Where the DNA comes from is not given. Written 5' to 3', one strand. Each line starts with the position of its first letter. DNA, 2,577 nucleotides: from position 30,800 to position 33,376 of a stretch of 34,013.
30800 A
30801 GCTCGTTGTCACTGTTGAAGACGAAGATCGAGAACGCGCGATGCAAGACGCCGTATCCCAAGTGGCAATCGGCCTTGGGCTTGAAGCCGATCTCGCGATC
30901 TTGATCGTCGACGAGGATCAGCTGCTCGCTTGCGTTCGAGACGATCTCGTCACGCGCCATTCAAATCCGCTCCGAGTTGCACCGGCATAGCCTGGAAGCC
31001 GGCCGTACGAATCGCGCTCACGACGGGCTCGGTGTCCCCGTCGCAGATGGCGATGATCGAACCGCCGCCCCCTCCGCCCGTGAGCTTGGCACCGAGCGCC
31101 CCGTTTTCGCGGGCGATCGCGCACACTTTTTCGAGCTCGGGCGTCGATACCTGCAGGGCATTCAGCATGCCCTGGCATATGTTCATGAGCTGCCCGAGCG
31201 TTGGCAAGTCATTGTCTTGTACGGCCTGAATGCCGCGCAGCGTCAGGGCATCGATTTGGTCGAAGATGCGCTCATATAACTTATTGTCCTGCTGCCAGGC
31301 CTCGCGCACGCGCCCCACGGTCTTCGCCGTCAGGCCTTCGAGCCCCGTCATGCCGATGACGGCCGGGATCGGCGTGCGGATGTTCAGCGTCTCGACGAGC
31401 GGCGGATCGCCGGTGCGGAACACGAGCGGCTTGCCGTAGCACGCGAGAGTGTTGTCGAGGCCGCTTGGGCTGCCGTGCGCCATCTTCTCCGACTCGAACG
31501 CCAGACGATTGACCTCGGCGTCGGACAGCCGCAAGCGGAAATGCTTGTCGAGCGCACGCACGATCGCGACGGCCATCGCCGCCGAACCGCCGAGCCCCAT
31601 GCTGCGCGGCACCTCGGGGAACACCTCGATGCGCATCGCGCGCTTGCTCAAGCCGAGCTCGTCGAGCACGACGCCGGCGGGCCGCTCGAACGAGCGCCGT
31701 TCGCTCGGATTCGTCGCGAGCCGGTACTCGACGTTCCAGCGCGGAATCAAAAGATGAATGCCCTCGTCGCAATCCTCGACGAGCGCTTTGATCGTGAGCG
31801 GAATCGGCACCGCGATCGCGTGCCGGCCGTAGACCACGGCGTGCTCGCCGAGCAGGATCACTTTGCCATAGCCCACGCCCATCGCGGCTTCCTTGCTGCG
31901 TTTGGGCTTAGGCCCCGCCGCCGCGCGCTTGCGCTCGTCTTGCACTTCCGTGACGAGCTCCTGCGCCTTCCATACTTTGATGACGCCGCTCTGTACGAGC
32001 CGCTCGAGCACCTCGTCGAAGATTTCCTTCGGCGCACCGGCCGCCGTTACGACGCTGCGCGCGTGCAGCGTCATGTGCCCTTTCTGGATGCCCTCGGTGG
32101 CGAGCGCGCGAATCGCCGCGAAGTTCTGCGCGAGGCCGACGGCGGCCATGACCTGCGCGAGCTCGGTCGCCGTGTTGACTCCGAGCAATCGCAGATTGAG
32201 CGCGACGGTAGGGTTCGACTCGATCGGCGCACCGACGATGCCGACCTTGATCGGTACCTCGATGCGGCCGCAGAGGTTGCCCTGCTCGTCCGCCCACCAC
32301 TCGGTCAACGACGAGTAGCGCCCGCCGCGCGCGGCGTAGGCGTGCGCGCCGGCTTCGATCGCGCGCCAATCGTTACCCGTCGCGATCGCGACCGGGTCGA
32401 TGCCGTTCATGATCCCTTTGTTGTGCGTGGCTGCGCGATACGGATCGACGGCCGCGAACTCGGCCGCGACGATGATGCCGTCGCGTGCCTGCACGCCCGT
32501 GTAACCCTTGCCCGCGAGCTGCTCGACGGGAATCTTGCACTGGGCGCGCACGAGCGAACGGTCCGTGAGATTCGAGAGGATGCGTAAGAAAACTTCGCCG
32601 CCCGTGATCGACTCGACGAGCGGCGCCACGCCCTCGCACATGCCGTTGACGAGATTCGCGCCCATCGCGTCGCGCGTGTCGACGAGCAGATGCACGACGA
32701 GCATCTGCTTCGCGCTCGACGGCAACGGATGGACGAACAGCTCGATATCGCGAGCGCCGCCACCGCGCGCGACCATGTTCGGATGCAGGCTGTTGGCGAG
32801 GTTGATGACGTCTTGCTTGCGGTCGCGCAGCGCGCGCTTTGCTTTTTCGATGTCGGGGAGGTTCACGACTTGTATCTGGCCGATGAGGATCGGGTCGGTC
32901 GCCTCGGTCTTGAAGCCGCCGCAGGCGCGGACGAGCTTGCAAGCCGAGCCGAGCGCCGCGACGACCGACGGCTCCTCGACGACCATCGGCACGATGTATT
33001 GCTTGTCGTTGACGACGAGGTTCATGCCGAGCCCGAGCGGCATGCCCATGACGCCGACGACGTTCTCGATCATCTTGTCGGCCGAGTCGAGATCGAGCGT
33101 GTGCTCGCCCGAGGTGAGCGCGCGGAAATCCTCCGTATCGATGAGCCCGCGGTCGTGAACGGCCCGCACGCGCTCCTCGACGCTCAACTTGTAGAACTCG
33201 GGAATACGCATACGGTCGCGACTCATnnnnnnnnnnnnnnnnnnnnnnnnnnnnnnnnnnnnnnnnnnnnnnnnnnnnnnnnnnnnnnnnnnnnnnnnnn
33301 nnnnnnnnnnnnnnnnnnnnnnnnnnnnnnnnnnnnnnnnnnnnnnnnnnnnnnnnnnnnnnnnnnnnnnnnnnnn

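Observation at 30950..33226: Single-polypeptide fusion of class II HMG-CoA reductase and mevalonate kinase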

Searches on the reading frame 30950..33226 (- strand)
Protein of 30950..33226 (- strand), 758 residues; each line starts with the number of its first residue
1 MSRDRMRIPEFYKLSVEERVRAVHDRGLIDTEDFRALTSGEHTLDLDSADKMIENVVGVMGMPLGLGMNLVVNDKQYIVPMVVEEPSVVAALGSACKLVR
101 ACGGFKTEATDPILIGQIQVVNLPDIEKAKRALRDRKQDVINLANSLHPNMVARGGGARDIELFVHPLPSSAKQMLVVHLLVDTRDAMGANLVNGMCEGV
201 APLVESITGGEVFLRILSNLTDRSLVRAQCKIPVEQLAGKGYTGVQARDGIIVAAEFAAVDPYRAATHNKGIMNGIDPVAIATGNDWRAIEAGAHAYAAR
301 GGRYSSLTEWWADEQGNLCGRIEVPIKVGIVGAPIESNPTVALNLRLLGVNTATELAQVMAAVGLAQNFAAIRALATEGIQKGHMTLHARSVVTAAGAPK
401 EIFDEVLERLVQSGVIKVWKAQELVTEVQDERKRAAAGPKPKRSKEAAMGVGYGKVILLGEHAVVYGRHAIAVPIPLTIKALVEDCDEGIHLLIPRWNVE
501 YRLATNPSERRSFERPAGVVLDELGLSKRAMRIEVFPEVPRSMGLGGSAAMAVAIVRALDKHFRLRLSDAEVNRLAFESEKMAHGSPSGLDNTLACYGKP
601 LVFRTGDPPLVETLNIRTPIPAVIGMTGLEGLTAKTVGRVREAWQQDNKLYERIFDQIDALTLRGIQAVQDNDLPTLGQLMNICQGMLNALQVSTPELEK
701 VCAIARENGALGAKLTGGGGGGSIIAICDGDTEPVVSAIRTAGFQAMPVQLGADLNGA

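Call 3: search_protein_families(library=pfam, proteins=[window:30950-33226:-], max_evalue=0.01)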
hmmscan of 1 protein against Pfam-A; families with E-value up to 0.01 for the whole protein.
window:30950-33226:- (758 aa): 4 families
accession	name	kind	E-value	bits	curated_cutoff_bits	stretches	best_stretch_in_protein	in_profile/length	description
PF00368.23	HMG-CoA_red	-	9.2e-108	361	27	1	16-389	2-368/368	Hydroxymethylglutaryl-coenzyme A reductase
PF00288.32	GHMP_kinases_N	-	1.7e-16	60.6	22.3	1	520-597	10-84/87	GHMP kinases N terminal domain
PF08544.19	GHMP_kinases_C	-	7.1e-15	55.6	21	1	667-739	3-79/85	GHMP kinases C terminal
PF22700.2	MVD-like_N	-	0.0027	17.8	27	1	525-576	77-128/157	Diphosphomevalonate decarboxylase-like N-terminal domain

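Call 4: search_protein_families(library=ncbifam, proteins=[window:30950-33226:-], max_evalue=0.01)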
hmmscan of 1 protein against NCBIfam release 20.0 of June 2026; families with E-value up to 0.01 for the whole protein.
window:30950-33226:- (758 aa): 20 families
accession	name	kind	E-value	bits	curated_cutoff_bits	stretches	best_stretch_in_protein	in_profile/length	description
TIGR00532.1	HMG_CoA_R_NAD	equivalog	2.9e-124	415.3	259.95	1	6-389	22-395/395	hydroxymethylglutaryl-CoA reductase, degradative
TIGR00549.1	mevalon_kin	equivalog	2e-69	234.2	163.05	1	454-726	3-275/276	mevalonate kinase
NF003036.0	PRK03926.1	equivalog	1.4e-53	182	403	1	454-747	8-287/302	mevalonate kinase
NF003006.0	PRK03817.1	equivalog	3.1e-18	65.9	443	2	663-736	247-322/352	galactokinase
TIGR01220.1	Pmev_kin_Gr_pos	equivalog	1.4e-14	53.9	165.7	2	541-615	115-189/358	phosphomevalonate kinase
NF001816.0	PRK00555.1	equivalog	1.7e-14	53.5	509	2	666-745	261-342/363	galactokinase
NF002288.1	PRK01212.1-4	equivalog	5.5e-14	51.9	194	1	521-745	68-283/303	homoserine kinase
TIGR00131.1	gal_kin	equivalog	6.1e-14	51.7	226.65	1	662-731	282-353/388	galactokinase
TIGR00533.1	HMG_CoA_R_NADP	equivalog_domain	2.5e-13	49.8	441.8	1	44-200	53-206/402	hydroxymethylglutaryl-CoA reductase (NADPH)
NF040957.1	Arch_PMK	equivalog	1e-11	45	500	1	541-742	90-300/316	phosphomevalonate kinase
NF003472.0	PRK05101.1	equivalog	1.5e-11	43.9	499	2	661-739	274-355/382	galactokinase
NF003705.0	PRK05322.1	equivalog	5.6e-11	41.8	385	1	661-731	280-352/388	galactokinase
TIGR00920.1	2A060605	subfamily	3.3e-10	38.8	778.35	1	53-132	525-603/887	hydroxymethylglutaryl-CoA reductase (NADPH)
NF049969.1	GlMnHpPKinHddA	equivalog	3.8e-10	39.7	600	1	531-729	98-305/338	D-glycero-D-manno-heptose 7-phosphate kinase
TIGR00191.1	thrB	equivalog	6.8e-10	38.3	168.25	1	519-733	69-270/304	homoserine kinase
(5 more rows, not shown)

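Call 7: find_homologous_proteins(query=window:30950-33226:-, max_evalue=1e-10)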
Query window:30950-33226:- (758 aa): 8000 proteins with E <= 1e-10 among 8000 candidates; the best 120 are listed.
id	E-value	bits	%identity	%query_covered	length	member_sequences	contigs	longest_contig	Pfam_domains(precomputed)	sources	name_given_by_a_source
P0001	0.0e+0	1571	92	100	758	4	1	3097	PF00368.24,PF00288.33,PF08544.19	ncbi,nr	ncbi:MAG TPA: hydroxymethylglutaryl-CoA reductase, degradative [Gammaproteobacteria bacterium]|nr:hy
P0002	0.0e+0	1570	92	100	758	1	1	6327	PF00368.24,PF00288.33,PF08544.19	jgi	-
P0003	0.0e+0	1569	92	100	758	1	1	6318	PF00368.24,PF00288.33,PF08544.19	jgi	-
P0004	0.0e+0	1558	92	100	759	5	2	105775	PF00368.24,PF00288.33,PF08544.19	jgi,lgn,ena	-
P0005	0.0e+0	1552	91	100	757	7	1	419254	PF00368.24,PF00288.33,PF08544.19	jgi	jgi:hydroxymethylglutaryl-CoA reductase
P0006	0.0e+0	1550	92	99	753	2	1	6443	PF00368.24,PF00288.33,PF08544.19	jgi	jgi:hydroxymethylglutaryl-CoA reductase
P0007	0.0e+0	1548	91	100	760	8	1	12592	PF00368.24,PF00288.33,PF08544.19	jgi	jgi:hydroxymethylglutaryl-CoA reductase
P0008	0.0e+0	1547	92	100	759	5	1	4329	PF00368.24,PF00288.33,PF08544.19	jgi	jgi:hydroxymethylglutaryl-CoA reductase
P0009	0.0e+0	1541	91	100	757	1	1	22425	PF00368.24,PF00288.33,PF08544.19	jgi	jgi:hydroxymethylglutaryl-CoA reductase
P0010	0.0e+0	1541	91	100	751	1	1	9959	PF00368.24,PF00288.33,PF08544.19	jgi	jgi:hydroxymethylglutaryl-CoA reductase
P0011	0.0e+0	1537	91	100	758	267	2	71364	PF00368.24,PF00288.33,PF08544.19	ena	-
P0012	0.0e+0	1529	89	100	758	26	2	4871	PF00368.24,PF00288.33,PF08544.19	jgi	jgi:hydroxymethylglutaryl-CoA reductase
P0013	0.0e+0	1525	89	100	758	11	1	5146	PF00368.24,PF00288.33,PF08544.19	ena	-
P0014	0.0e+0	1523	89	100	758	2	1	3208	PF00368.24,PF00288.33,PF08544.19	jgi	jgi:hydroxymethylglutaryl-CoA reductase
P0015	0.0e+0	1519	88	100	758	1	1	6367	PF00368.24,PF00288.33,PF08544.19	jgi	jgi:hydroxymethylglutaryl-CoA reductase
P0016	0.0e+0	1514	88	100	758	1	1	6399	PF00368.24,PF00288.33,PF08544.19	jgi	jgi:hydroxymethylglutaryl-CoA reductase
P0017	0.0e+0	1514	89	100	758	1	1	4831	PF00368.24,PF00288.33,PF08544.19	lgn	-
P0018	0.0e+0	1513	89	100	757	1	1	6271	PF00368.24,PF00288.33,PF08544.19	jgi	jgi:hydroxymethylglutaryl-CoA reductase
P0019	0.0e+0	1511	88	100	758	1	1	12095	PF00368.24,PF00288.33,PF08544.19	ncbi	-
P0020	0.0e+0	1508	88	100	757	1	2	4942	PF00368.24,PF00288.33,PF08544.19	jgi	jgi:hydroxymethylglutaryl-CoA reductase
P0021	0.0e+0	1507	88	100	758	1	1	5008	PF00368.24,PF00288.33,PF08544.19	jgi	jgi:hydroxymethylglutaryl-CoA reductase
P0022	0.0e+0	1507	88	100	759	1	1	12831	PF00368.24,PF00288.33,PF08544.19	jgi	jgi:hydroxymethylglutaryl-CoA reductase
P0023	0.0e+0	1506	88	100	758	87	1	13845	PF00368.24,PF00288.33,PF08544.19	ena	-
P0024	0.0e+0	1506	88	100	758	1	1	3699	PF00368.24,PF00288.33,PF08544.19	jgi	jgi:hydroxymethylglutaryl-CoA reductase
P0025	0.0e+0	1504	87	100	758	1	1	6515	PF00368.24,PF00288.33,PF08544.19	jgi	jgi:hydroxymethylglutaryl-CoA reductase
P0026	0.0e+0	1503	88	100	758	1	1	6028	PF00368.24,PF00288.33,PF08544.19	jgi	jgi:hydroxymethylglutaryl-CoA reductase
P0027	0.0e+0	1502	88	100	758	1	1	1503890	PF00368.24,PF00288.33,PF08544.19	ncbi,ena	-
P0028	0.0e+0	1501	88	100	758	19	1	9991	PF00368.24,PF00288.33,PF08544.19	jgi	jgi:hydroxymethylglutaryl-CoA reductase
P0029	0.0e+0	1500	88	100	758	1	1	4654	PF00368.24,PF00288.33,PF08544.19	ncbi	-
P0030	0.0e+0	1499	88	100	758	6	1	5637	PF00368.24,PF00288.33,PF08544.19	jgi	jgi:hydroxymethylglutaryl-CoA reductase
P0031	0.0e+0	1499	88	100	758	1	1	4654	PF00368.24,PF00288.33,PF08544.19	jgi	-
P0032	0.0e+0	1496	87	100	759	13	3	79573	PF00368.24,PF00288.33,PF08544.19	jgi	jgi:hydroxymethylglutaryl-CoA reductase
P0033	0.0e+0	1495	88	100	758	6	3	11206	PF00368.24,PF00288.33,PF08544.19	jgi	jgi:hydroxymethylglutaryl-CoA reductase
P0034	0.0e+0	1494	87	100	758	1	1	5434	PF00368.24,PF00288.33,PF08544.19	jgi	jgi:hydroxymethylglutaryl-CoA reductase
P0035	0.0e+0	1493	87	100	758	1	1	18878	PF00368.24,PF00288.33,PF08544.19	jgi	jgi:hydroxymethylglutaryl-CoA reductase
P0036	0.0e+0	1493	87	100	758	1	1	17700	PF00368.24,PF00288.33,PF08544.19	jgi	jgi:hydroxymethylglutaryl-CoA reductase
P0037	0.0e+0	1493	87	100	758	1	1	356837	PF00368.24,PF00288.33,PF08544.19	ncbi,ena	-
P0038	0.0e+0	1492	88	100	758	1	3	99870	PF00368.24,PF00288.33,PF08544.19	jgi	jgi:hydroxymethylglutaryl-CoA reductase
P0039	0.0e+0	1491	87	100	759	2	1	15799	PF00368.24,PF00288.33,PF08544.19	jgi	jgi:hydroxymethylglutaryl-CoA reductase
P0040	0.0e+0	1490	87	100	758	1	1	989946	PF00368.24,PF00288.33,PF08544.19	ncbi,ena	-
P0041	0.0e+0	1476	87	100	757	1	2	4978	PF00368.24,PF00288.33,PF08544.19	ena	-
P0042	0.0e+0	1476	86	100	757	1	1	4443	PF00368.24,PF00288.33,PF08544.19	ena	-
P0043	0.0e+0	1475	86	100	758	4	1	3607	PF00368.24,PF00288.33,PF08544.19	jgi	jgi:hydroxymethylglutaryl-CoA reductase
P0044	0.0e+0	1474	86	100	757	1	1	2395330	PF00368.24,PF00288.33,PF08544.19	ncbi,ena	-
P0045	0.0e+0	1472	86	100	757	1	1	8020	PF00368.24,PF00288.33,PF08544.19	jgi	jgi:hydroxymethylglutaryl-CoA reductase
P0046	0.0e+0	1468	86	100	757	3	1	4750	PF00368.24,PF00288.33,PF08544.19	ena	-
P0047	0.0e+0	1461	86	100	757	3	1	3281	PF00368.24,PF00288.33,PF08544.19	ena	-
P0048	0.0e+0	1457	85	100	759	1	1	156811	PF00368.24,PF00288.33,PF08544.19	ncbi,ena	ncbi:MAG TPA: hydroxymethylglutaryl-CoA reductase, degradative [Gammaproteobacteria bacterium]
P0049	0.0e+0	1452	85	100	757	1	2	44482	PF00368.24,PF00288.33,PF08544.19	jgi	jgi:hydroxymethylglutaryl-CoA reductase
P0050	0.0e+0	1451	84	100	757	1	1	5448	PF00368.24,PF00288.33,PF08544.19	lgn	-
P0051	0.0e+0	1450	84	100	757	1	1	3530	PF00368.24,PF00288.33,PF08544.19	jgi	jgi:hydroxymethylglutaryl-CoA reductase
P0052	0.0e+0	1448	84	100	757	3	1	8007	PF00368.24,PF00288.33,PF08544.19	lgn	-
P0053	0.0e+0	1448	86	100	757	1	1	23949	PF00368.24,PF00288.33,PF08544.19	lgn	-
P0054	0.0e+0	1444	84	100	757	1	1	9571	PF00368.24,PF00288.33,PF08544.19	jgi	jgi:hydroxymethylglutaryl-CoA reductase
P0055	0.0e+0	1440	84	100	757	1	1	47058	PF00368.24,PF00288.33,PF08544.19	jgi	jgi:hydroxymethylglutaryl-CoA reductase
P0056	0.0e+0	1436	84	100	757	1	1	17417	PF00368.24,PF00288.33,PF08544.19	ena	-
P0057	0.0e+0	1435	84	100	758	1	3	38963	PF00368.24,PF00288.33,PF08544.19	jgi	jgi:hydroxymethylglutaryl-CoA reductase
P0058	0.0e+0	1434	84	100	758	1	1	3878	PF00368.24,PF00288.33,PF08544.19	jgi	jgi:hydroxymethylglutaryl-CoA reductase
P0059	0.0e+0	1432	84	100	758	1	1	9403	PF00368.24,PF00288.33,PF08544.19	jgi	jgi:hydroxymethylglutaryl-CoA reductase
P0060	0.0e+0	1432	83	100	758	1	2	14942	PF00368.24,PF00288.33,PF08544.19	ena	-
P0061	0.0e+0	1431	84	100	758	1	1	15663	PF00368.24,PF00288.33,PF08544.19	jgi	jgi:hydroxymethylglutaryl-CoA reductase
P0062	0.0e+0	1430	83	100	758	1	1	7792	PF00368.24,PF00288.33,PF08544.19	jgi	-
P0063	0.0e+0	1430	84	100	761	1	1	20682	PF00368.24,PF00288.33,PF08544.19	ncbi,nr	ncbi:MAG TPA: hydroxymethylglutaryl-CoA reductase, degradative [Gammaproteobacteria bacterium]|nr:hy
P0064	0.0e+0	1430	83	100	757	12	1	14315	PF00368.24,PF00288.33,PF08544.19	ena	-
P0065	0.0e+0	1428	83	100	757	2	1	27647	PF00368.24,PF00288.33,PF08544.19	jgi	jgi:hydroxymethylglutaryl-CoA reductase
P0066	0.0e+0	1428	83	100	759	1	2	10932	PF00368.24,PF00288.33,PF08544.19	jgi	jgi:hydroxymethylglutaryl-CoA reductase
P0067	0.0e+0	1427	84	100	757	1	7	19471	PF00368.24,PF00288.33,PF08544.19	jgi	jgi:hydroxymethylglutaryl-CoA reductase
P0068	0.0e+0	1427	83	100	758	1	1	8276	PF00368.24,PF00288.33,PF08544.19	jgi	jgi:hydroxymethylglutaryl-CoA reductase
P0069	0.0e+0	1427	83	100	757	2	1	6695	PF00368.24,PF00288.33,PF08544.19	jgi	-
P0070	0.0e+0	1424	84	100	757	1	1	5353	PF00368.24,PF00288.33,PF08544.19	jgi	jgi:hydroxymethylglutaryl-CoA reductase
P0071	0.0e+0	1422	83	100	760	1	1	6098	PF00368.24,PF00288.33,PF08544.19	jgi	jgi:hydroxymethylglutaryl-CoA reductase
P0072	0.0e+0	1422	83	100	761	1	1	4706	PF00368.24,PF00288.33,PF08544.19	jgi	jgi:hydroxymethylglutaryl-CoA reductase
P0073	0.0e+0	1422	83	100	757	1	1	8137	PF00368.24,PF00288.33,PF08544.19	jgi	jgi:hydroxymethylglutaryl-CoA reductase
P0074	0.0e+0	1422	83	100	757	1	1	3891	PF00368.24,PF00288.33,PF08544.19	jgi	-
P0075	0.0e+0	1420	83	100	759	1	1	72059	PF00368.24,PF00288.33,PF08544.19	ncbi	-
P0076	0.0e+0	1420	84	100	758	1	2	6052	PF00368.24,PF00288.33,PF08544.19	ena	-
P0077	0.0e+0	1420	84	100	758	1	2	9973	PF00368.24,PF00288.33,PF08544.19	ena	-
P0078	0.0e+0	1420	82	100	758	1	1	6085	PF00368.24,PF00288.33,PF08544.19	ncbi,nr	ncbi:MAG: hydroxymethylglutaryl-CoA reductase, degradative [Gammaproteobacteria bacterium]|nr:hydrox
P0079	0.0e+0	1419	83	100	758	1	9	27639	PF00368.24,PF00288.33,PF08544.19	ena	-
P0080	0.0e+0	1418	83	100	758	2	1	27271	PF00368.24,PF00288.33,PF08544.19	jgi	jgi:hydroxymethylglutaryl-CoA reductase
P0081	0.0e+0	1418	83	100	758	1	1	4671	PF00368.24,PF00288.33,PF08544.19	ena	-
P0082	0.0e+0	1416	84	100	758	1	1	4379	PF00368.24,PF00288.33,PF08544.19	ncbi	-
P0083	0.0e+0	1416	82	100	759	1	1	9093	PF00368.24,PF00288.33,PF08544.19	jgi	-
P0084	0.0e+0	1415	83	100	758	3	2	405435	PF00368.24,PF00288.33,PF08544.19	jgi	jgi:hydroxymethylglutaryl-CoA reductase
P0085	0.0e+0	1412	82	100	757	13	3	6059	PF00368.24,PF00288.33,PF08544.19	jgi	jgi:hydroxymethylglutaryl-CoA reductase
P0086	0.0e+0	1412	84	98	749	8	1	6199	PF00368.24,PF00288.33,PF08544.19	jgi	jgi:hydroxymethylglutaryl-CoA reductase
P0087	0.0e+0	1411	82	100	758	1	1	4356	PF00368.24,PF00288.33,PF08544.19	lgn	-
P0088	0.0e+0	1410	82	100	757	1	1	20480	PF00368.24,PF00288.33,PF08544.19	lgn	-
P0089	0.0e+0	1409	82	100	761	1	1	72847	PF00368.24,PF00288.33,PF08544.19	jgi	jgi:hydroxymethylglutaryl-CoA reductase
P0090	0.0e+0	1409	82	100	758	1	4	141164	PF00368.24,PF00288.33,PF08544.19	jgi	jgi:hydroxymethylglutaryl-CoA reductase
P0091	0.0e+0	1408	82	100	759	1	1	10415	PF00368.24,PF00288.33,PF08544.19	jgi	jgi:hydroxymethylglutaryl-CoA reductase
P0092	0.0e+0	1407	82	100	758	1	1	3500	PF00368.24,PF00288.33,PF08544.19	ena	-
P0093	0.0e+0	1406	82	100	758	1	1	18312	PF00368.24,PF00288.33,PF08544.19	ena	-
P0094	0.0e+0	1405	83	100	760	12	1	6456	PF00368.24,PF00288.33,PF08544.19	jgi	-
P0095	0.0e+0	1404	82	100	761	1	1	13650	PF00368.24,PF00288.33,PF08544.19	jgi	jgi:hydroxymethylglutaryl-CoA reductase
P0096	0.0e+0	1404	82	100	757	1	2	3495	PF00368.24,PF00288.33,PF08544.19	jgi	jgi:hydroxymethylglutaryl-CoA reductase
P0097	0.0e+0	1403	81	100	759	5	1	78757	PF00368.24,PF00288.33,PF08544.19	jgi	jgi:hydroxymethylglutaryl-CoA reductase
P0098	0.0e+0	1402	82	100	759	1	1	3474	PF00368.24,PF00288.33,PF08544.19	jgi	jgi:hydroxymethylglutaryl-CoA reductase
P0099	0.0e+0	1401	82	100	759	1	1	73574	PF00368.24,PF00288.33,PF08544.19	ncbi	-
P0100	0.0e+0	1399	82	100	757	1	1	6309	PF00368.24,PF00288.33,PF08544.19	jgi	jgi:hydroxymethylglutaryl-CoA reductase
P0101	0.0e+0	1398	82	100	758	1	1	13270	PF00368.24,PF00288.33,PF08544.19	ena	-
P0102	0.0e+0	1398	82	100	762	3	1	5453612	PF00368.24,PF00288.33,PF08544.19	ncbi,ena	-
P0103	0.0e+0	1395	82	100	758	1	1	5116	PF00368.24,PF00288.33,PF08544.19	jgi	jgi:hydroxymethylglutaryl-CoA reductase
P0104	0.0e+0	1394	81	100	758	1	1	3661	PF00368.24,PF00288.33,PF08544.19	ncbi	-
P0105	0.0e+0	1394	80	100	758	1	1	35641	PF00368.24,PF00288.33,PF08544.19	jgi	-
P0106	0.0e+0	1392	81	100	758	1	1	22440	PF00368.24,PF00288.33,PF08544.19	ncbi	-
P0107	0.0e+0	1386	81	100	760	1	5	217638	PF00368.24,PF00288.33,PF08544.19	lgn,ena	-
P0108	0.0e+0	1385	82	99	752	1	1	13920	PF00368.24,PF00288.33,PF08544.19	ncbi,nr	ncbi:MAG TPA: hydroxymethylglutaryl-CoA reductase, degradative, partial [Gammaproteobacteria bacteri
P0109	0.0e+0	1385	80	100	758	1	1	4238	PF00368.24,PF00288.33,PF08544.19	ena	-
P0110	0.0e+0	1383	82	100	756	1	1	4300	PF00368.24,PF00288.33,PF08544.19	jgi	jgi:hydroxymethylglutaryl-CoA reductase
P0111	0.0e+0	1382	80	100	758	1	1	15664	PF00368.24,PF00288.33,PF08544.19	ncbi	ncbi:MAG: hydroxymethylglutaryl-CoA reductase, degradative [Gammaproteobacteria bacterium]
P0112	0.0e+0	1382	81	100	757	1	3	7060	PF00368.24,PF00288.33,PF08544.19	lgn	-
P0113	0.0e+0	1382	80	100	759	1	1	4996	PF00368.24,PF00288.33,PF08544.19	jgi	-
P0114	0.0e+0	1381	80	100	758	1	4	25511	PF00368.24,PF00288.33,PF08544.19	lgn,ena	-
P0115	0.0e+0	1381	80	100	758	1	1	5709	PF00368.24,PF00288.33,PF08544.19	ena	-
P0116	0.0e+0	1381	80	100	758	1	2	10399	PF00368.24,PF00288.33,PF08544.19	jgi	-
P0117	0.0e+0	1380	80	100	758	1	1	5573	PF00368.24,PF00288.33,PF08544.19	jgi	-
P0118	0.0e+0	1380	80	100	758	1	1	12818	PF00368.24,PF00288.33,PF08544.19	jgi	-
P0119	0.0e+0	1380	80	100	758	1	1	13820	PF00368.24,PF00288.33,PF08544.19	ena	-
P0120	0.0e+0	1380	80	100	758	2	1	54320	PF00368.24,PF00288.33,PF08544.19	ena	-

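Call 9: find_encoding_contigs(protein=P0102, flank=10000, max_places=2)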
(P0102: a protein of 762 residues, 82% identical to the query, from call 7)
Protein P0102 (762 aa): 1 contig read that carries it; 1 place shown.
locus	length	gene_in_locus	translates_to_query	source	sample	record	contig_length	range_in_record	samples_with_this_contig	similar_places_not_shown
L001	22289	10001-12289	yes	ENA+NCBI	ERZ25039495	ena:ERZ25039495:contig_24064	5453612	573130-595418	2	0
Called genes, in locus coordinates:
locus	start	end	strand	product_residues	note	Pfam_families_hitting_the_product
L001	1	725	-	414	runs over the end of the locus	PF00685:Sulfotransfer_1, PF13469:Sulfotransfer_3, PF17784:Sulfotransfer_4 (faint)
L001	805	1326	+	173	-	PF00156:Pribosyltran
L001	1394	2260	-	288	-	PF00348:polyprenyl_synt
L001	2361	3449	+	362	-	PF00494:SQS_PSY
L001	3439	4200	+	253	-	PF01048:PNP_UDP_1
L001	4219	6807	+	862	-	PF03176:MMPL, PF00873:ACR_tran (faint), PF03176:MMPL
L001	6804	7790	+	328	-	PF01073:3Beta_HSD, PF01370:Epimerase, PF04321:RmlD_sub_bind, PF05368:NmrA, PF13460:NAD_binding_10, PF16363:GDP_Man_Dehyd, PF07993:NAD_binding_4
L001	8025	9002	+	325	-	PF22700:MVD-like_N, PF00288:GHMP_kinases_N (weak), PF18376:MDD_C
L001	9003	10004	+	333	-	-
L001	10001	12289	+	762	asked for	PF00368:HMG-CoA_red, PF00288:GHMP_kinases_N, PF08544:GHMP_kinases_C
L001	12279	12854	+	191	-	PF00293:NUDIX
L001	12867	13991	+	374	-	PF04055:Radical_SAM, PF11946:DUF3463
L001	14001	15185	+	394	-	PF00535:Glycos_transf_2, PF13641:Glyco_tranf_2_3, PF13506:Glyco_transf_21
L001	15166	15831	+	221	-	PF05494:MlaC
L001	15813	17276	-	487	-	PF01154:HMG_CoA_synt_N, PF08540:HMG_CoA_synt_C (faint)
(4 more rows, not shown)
